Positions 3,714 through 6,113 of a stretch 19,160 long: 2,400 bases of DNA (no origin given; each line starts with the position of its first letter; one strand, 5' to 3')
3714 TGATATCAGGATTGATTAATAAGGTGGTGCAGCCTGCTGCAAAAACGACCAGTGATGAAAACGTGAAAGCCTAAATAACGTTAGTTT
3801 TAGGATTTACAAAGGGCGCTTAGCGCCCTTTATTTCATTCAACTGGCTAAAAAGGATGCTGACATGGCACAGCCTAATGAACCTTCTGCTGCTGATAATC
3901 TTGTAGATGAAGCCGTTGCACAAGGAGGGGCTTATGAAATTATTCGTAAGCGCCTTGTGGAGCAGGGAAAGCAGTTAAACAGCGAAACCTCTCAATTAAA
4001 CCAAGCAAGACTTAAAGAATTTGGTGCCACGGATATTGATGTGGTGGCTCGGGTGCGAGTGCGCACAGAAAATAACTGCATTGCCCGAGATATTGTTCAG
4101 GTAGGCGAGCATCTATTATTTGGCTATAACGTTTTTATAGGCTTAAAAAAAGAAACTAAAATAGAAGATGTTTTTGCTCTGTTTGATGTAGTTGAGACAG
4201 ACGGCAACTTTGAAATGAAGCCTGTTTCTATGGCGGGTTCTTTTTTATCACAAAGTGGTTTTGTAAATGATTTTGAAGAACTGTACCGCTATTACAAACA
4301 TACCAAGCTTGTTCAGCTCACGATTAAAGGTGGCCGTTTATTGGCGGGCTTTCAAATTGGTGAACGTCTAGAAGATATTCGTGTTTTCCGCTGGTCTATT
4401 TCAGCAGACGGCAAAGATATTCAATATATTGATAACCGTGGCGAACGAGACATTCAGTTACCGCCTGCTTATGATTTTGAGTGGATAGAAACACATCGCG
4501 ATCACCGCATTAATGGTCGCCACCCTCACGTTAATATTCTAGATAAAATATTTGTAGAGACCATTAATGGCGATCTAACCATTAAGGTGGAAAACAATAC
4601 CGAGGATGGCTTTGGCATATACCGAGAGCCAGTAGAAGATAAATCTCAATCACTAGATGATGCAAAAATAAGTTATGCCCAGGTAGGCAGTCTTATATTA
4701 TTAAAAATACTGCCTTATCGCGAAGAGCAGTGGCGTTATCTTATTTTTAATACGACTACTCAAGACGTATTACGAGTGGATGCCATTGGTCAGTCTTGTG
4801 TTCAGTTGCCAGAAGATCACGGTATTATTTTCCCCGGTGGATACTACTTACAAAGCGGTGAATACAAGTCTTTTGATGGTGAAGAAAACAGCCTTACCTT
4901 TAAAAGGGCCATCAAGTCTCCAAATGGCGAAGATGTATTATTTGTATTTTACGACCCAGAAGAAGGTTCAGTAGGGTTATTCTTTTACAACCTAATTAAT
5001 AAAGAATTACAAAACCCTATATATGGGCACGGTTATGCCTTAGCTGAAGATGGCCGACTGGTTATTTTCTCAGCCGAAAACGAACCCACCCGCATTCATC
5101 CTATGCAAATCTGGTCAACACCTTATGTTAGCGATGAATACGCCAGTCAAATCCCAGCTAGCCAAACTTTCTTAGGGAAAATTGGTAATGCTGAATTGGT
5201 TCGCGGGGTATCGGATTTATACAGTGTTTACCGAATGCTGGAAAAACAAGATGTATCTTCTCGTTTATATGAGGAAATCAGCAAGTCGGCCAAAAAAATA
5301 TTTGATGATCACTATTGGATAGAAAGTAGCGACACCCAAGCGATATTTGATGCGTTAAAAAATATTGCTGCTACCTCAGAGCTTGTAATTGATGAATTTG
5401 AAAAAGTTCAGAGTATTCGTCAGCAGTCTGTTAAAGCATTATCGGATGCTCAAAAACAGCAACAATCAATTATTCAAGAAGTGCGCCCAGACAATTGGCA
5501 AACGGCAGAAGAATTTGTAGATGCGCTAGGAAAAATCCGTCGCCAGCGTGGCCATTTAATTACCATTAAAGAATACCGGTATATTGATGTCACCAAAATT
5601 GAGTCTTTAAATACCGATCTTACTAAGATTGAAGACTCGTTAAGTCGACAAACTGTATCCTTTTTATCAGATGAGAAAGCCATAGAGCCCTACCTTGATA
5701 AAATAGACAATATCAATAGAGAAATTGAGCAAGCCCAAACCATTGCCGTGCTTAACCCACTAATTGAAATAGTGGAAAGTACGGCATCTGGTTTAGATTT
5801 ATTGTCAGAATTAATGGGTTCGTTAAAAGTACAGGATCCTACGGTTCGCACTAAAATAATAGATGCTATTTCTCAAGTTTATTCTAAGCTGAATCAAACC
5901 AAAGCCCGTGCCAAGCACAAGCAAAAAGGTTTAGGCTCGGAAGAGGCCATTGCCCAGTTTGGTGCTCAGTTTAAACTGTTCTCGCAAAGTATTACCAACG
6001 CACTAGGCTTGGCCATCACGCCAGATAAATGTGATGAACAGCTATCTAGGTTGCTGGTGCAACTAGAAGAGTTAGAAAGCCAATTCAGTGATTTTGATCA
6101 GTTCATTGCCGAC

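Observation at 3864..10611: Operon of a 1764-aa single-module AAA+ giant, an MtfA-like peptidase with SEC-C, and a double zinc-ribbon protein, attached to an NfeD/flotillin pair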

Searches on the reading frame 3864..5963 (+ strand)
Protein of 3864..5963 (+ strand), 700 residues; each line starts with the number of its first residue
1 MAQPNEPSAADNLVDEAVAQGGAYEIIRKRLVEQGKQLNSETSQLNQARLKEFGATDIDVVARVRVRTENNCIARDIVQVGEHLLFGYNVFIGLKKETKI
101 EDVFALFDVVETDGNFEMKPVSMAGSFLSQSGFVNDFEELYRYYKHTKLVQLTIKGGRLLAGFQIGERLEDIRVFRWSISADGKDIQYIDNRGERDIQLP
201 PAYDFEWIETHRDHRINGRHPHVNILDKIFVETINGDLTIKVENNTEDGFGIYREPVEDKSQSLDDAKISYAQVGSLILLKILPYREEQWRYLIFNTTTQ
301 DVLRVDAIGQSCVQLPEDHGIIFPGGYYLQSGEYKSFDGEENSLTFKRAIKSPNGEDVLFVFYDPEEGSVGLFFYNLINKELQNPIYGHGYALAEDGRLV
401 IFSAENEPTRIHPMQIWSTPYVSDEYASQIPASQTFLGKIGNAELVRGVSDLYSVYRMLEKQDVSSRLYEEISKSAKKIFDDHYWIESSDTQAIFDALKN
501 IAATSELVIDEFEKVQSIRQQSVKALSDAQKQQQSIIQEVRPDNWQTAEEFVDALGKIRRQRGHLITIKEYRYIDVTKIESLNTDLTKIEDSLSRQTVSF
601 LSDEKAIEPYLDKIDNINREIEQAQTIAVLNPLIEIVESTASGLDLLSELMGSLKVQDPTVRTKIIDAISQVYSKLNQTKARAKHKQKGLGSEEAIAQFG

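Call 47: search_solved_structures(query=A4, max_evalue=1)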
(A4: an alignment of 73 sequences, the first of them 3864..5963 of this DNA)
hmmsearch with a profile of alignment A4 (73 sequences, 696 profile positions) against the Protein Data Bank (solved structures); distinct sequences matched with E-value up to 1: 1.
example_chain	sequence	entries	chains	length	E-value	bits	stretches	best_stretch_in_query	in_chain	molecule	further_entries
2wpq_A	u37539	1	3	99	1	10.5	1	549-635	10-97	TRIMERIC AUTOTRANSPORTER ADHESIN FRAGMENT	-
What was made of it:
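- Tried and rejected: No relative for giant residues 1-700 (call 47).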

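Call 62: search_protein_representatives(protein=window:3864-5963:+)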
Query: 700 residues. Proteins with E-value up to 0.001 (for the whole library): 944; up to 1e-10: 671; up to 1e-30: 307. The best 150 are listed.
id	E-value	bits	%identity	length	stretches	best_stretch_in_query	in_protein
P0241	0.0e+00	1040.3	65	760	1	6-699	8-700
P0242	2.0e-273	925.2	58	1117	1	12-700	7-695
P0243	8.5e-255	863.6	55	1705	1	13-699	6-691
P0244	9.8e-252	853.5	56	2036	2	108-699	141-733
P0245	3.6e-231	785.6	51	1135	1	20-699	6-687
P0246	2.9e-228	776.0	50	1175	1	18-699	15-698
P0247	2.9e-224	762.8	51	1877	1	14-700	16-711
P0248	5.4e-222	755.3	50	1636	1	5-700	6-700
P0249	1.4e-211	720.8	47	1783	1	3-700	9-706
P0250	6.7e-210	715.3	49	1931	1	20-700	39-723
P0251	7.1e-208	708.6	47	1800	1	17-699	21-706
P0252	2.1e-206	703.8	49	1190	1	12-699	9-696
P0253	4.4e-203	692.8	48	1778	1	15-699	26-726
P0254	1.2e-198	678.2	43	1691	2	12-699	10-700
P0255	6.3e-198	675.7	45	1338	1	22-700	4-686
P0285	2.7e-159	548.1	39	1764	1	20-692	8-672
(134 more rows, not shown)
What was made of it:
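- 3864..9158 (+): 1764-aa soluble giant ATPase, annotated 'DNA repair ATPase' in databases. Layout: N-terminal helix, beta-propeller, helical bundles, helical middle, single AAA_5-like module, conserved C-domain, variable tail. 944 representatives at 50% identity, mostly 1600-1900 aa (call 62).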

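Call 77: predict_structure(alignment_id=A7)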
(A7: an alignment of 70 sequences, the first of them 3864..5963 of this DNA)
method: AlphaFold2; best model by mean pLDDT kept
length: 700 residues; sequences in the alignment: 70
mean_pLDDT: 89.8   pTM: 0.79
mean pLDDT of the five models: 89.8, 89.2, 88.5, 88.0, 87.8
residues with pLDDT >= 90: 466; 70-90: 208; 50-70: 8; < 50: 18
segments of 3 or more residues with pLDDT < 50: 1-15, 17-19
pLDDT, mean of each block of 10 residues (from residue 1): 40 49 81 95 96 89 93 93 93 80 94 92 94 95 90 94 91 96 92 89 96 92 95 93 88 94 92 97 96 94 94 95 95 86 88 94 92 95 93 94 87 95 89 89 94 93 80 93 94 96 92 86 93 92 82 89 94 91 94 88 85 90 91 90 83 81 85 90 92 85
secondary structure, 60 per line:
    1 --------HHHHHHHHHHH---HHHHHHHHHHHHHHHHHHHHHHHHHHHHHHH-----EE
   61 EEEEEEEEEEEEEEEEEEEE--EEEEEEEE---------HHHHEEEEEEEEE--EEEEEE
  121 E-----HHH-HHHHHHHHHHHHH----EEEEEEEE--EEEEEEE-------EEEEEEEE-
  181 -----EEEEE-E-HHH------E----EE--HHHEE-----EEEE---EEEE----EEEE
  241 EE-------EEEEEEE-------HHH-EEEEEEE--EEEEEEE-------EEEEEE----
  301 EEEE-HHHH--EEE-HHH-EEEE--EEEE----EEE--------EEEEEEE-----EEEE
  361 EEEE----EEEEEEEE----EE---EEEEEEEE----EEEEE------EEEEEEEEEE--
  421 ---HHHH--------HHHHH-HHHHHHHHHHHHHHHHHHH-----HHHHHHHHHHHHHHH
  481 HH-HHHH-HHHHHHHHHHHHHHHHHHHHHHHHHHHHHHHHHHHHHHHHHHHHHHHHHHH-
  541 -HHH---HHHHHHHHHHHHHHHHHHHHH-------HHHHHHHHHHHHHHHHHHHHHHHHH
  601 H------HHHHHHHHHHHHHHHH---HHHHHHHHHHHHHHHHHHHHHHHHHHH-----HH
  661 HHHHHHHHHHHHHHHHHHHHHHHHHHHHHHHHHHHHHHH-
elements in order (helices of 4 or more, strands of 3 or more residues): H9-19 H23-53 E59-80 E83-90 H100-103 E104-112 E115-121 H131-143 E148-155 E158-164 E172-179 E186-190 E222-225 E229-232 E237-242 E250-256 E268-274 E277-283 E291-296 E301-304 H306-309 E312-314 E320-323 E326-329 E334-336 E345-351 E357-364 E369-376 E386-393 E398-402 E409-418 H424-427 H436-440 H442-460 H466-482 H484-487 H489-539 H548-568 H576-601 H608-623 H627-653 H659-699
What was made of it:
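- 5133..5963 (+): Helical-bundle region (residues 424-700), including DUF7902 (residues 605-688, DNA 5676-5927). AF2 secondary structure (call 77).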

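Call 79: fold_search(model_id=the predicted structure, library=pdb)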
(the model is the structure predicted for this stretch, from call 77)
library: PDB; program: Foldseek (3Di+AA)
matches with E <= 10: 757; with E <= 0.001: 91
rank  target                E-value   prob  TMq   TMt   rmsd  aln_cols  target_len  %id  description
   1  8pu0_A                1.8e-06  1.00  0.19  0.13  15.9       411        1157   10  Cryo-EM structure of human Elp123 in complex with tRNA, desulpho-CoA, 5'-deoxyadenosine and methionine (released 2024-04-17)
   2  12dl_HA               3.0e-06  1.00  0.18  0.31  17.1       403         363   10  Native structure of the cytoplasmic lattice (CPL) asymmetric unit from mouse MII eggs (released 2026-04-08)
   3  5tih_A                4.8e-06  1.00  0.18  0.31  16.3       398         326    8  Structural basis for inhibition of erythrocyte invasion by antibodies to Plasmodium falciparum protein CyRPA (released 2017-03-01)
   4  7k58_C                8.8e-06  0.97  0.13  0.04  42.2       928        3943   11  Structure of outer-arm dyneins bound to microtubule with microtubule binding state 1(MTBS-1) (released 2021-09-29)
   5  6u42_5L               1.0e-05  0.91  0.08  0.09  23.9       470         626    8  Natively decorated ciliary doublet microtubule (released 2019-11-13)
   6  8h93_B                1.3e-05  1.00  0.20  0.33  16.1       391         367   12  Structure of dimeric mouse SCMC core complex (released 2024-01-10)
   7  9e78_0L               1.3e-05  0.99  0.11  0.12  26.4       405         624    9  48-nm repeat of the Leishmania tarentolae doublet microtubule (released 2025-03-12)
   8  9n73_LI               2.1e-05  0.97  0.15  0.16  33.9       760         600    8  SSU processome maturation and disassembly, State G (released 2025-10-29)
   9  8j07_i4               2.5e-05  0.93  0.12  0.09  156.2       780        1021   12  96nm repeat of human respiratory doublet microtubule and associated axonemal complexes (released 2023-07-26)
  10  5uw5_C                2.8e-05  0.99  0.14  0.14  26.2       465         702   10  PCY1 H695A Variant in Complex with Follower Peptide (released 2017-05-31)
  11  7zb2_AAA              3.2e-05  1.00  0.17  0.16  24.3       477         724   11  apo macrocyclase OphP (released 2022-07-06)
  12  8i7o_P1               3.2e-05  0.98  0.13  0.14  21.3       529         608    9  In situ structure of axonemal doublet microtubules in mouse sperm with 16-nm repeat (released 2023-10-11)
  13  4ax4                  4.8e-05  0.99  0.15  0.15  24.9       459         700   11  PROLYL OLIGOPEPTIDASE FROM PORCINE BRAIN, H680A MUTANT (released 2012-09-26)
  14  9d5n_CH               5.0e-05  0.72  0.08  0.09  25.5       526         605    7  48-nm doublet microtubule from Trichomonas vaginalis strain G3 (released 2025-05-14)
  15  5uw5_A                5.5e-05  0.99  0.14  0.14  26.2       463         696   10  PCY1 H695A Variant in Complex with Follower Peptide (released 2017-05-31)
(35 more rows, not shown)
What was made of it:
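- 4038..5117 (+): Beta-propeller (residues 59-418, about 26 strands, 6-7 blades). This is the core of Pfam DUF3686 (residues 38-484, DNA 3975-5315). Foldseek against the PDB gives 91 hits at E<=1e-3; the 50 listed are mostly beta-propeller proteins (Elp1, CyRPA, prolyl oligopeptidase, paraoxonase, clathrin NTD, Ski8), with TM 0.13-0.33 and about 10% identity (call 79).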
